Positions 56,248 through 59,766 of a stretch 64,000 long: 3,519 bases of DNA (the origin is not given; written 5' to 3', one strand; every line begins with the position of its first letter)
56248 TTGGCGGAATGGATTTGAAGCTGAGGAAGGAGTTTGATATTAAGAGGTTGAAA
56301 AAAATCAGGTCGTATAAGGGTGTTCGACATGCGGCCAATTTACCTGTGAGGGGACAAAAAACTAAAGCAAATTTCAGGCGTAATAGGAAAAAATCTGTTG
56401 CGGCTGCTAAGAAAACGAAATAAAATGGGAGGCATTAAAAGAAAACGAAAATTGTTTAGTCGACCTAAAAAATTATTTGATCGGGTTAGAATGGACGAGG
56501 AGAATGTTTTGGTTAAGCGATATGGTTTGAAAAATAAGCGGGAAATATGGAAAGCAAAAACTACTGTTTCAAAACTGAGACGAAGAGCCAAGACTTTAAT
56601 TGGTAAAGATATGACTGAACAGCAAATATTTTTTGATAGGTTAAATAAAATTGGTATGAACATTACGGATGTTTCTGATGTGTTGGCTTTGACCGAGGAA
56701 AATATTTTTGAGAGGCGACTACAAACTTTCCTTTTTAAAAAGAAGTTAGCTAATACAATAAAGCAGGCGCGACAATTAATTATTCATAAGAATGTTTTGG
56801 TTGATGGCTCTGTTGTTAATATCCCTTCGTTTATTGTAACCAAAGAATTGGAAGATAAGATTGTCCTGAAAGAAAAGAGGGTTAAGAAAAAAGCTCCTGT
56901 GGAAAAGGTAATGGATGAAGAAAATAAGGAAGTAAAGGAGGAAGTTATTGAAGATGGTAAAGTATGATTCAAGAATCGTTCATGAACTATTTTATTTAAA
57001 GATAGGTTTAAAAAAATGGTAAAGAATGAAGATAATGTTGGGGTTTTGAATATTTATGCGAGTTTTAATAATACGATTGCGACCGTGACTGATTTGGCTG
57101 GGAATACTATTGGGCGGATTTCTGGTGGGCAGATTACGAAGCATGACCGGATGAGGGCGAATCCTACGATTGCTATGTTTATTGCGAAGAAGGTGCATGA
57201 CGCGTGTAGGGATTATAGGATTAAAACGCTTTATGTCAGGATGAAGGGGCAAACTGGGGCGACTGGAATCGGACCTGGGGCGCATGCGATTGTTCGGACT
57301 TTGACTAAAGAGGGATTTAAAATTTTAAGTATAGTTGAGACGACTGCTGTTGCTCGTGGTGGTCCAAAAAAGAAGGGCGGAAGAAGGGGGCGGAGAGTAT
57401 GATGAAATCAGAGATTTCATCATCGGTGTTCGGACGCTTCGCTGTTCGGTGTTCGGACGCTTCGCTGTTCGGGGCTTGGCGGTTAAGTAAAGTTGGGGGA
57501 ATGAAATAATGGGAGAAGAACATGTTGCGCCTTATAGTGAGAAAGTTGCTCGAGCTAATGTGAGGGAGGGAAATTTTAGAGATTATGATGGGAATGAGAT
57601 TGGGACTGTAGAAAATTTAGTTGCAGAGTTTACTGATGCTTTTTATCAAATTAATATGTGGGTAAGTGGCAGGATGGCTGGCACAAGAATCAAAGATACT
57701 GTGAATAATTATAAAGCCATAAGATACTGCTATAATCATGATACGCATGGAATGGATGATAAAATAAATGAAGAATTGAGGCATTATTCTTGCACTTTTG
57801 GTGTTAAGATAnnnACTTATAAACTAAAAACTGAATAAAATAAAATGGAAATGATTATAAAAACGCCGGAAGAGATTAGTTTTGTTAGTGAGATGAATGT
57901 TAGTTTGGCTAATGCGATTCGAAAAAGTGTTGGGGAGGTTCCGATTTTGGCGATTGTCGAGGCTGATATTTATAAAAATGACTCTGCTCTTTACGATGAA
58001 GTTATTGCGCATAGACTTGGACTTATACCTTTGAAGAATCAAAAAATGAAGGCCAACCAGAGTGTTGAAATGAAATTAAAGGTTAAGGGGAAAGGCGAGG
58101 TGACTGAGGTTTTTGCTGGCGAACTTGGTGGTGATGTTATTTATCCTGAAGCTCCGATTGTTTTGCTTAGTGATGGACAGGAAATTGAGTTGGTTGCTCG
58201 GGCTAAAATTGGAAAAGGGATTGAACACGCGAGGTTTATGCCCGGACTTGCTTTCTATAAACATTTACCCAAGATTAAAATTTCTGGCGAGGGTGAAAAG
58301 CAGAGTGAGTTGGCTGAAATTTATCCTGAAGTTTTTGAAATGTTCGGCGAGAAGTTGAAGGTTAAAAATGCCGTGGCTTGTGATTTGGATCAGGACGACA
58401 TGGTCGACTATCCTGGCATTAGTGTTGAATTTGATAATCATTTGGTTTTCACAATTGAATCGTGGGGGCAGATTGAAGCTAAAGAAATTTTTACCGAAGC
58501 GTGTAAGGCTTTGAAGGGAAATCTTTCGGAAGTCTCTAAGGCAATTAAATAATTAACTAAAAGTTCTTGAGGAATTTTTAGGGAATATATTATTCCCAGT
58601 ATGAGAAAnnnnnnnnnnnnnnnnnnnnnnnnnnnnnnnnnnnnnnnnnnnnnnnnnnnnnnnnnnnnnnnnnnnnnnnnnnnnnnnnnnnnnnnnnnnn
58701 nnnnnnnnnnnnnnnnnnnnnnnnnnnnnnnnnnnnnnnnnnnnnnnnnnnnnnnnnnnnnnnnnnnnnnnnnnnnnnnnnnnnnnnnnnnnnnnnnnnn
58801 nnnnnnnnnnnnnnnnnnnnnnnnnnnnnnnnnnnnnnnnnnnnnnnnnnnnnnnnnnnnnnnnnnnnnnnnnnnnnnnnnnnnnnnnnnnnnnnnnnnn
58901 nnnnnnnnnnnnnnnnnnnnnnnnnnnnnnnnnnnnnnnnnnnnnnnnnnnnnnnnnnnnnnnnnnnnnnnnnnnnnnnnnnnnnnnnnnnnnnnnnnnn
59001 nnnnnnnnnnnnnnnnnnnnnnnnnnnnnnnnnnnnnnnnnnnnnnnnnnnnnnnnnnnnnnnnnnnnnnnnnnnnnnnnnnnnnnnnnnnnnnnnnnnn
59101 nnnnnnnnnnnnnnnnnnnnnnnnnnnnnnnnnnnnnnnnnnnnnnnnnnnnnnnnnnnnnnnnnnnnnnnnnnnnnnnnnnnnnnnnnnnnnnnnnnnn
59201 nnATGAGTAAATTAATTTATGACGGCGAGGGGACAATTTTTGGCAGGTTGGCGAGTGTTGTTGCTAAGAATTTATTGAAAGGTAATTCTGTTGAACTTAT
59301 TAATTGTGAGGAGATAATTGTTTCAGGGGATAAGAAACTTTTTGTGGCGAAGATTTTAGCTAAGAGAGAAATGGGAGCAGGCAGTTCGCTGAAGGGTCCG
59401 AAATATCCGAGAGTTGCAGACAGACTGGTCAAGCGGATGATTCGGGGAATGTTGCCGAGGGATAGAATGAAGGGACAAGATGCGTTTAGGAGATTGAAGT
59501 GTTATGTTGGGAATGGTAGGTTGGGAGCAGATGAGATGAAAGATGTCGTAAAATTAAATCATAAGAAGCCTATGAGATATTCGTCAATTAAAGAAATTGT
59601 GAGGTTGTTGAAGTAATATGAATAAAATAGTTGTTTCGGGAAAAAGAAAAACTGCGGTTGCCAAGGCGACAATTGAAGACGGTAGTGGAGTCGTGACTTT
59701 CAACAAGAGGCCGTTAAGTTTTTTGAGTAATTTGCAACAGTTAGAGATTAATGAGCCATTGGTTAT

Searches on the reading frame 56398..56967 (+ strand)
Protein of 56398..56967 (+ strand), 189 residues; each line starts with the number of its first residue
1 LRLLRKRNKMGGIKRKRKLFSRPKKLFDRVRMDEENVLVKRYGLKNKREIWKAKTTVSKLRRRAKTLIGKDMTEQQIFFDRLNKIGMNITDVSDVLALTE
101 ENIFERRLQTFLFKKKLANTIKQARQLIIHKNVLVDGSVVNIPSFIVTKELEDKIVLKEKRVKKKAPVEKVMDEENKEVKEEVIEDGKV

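Call 46: search_protein_families(library=pfam, proteins=[window:56398-56967:+], max_evalue=0.001)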
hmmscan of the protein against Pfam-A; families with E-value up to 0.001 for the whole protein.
window:56398-56967:+ (189 aa): 1 family
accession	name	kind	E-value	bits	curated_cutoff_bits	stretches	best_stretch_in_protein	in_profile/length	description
PF01479.30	S4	-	3.8e-15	55.8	22.8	1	106-150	1-45/48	S4 domain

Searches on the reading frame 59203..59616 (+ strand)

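Call 49: search_protein_families(library=pfam, proteins=[window:59203-59616:+], max_evalue=0.001)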
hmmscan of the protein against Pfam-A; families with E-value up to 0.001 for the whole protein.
window:59203-59616:+ (137 aa): 1 family
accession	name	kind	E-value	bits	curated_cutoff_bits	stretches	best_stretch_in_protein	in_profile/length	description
PF00572.24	Ribosomal_L13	-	2.3e-15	57.2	23.8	1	4-104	4-116/119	Ribosomal protein L13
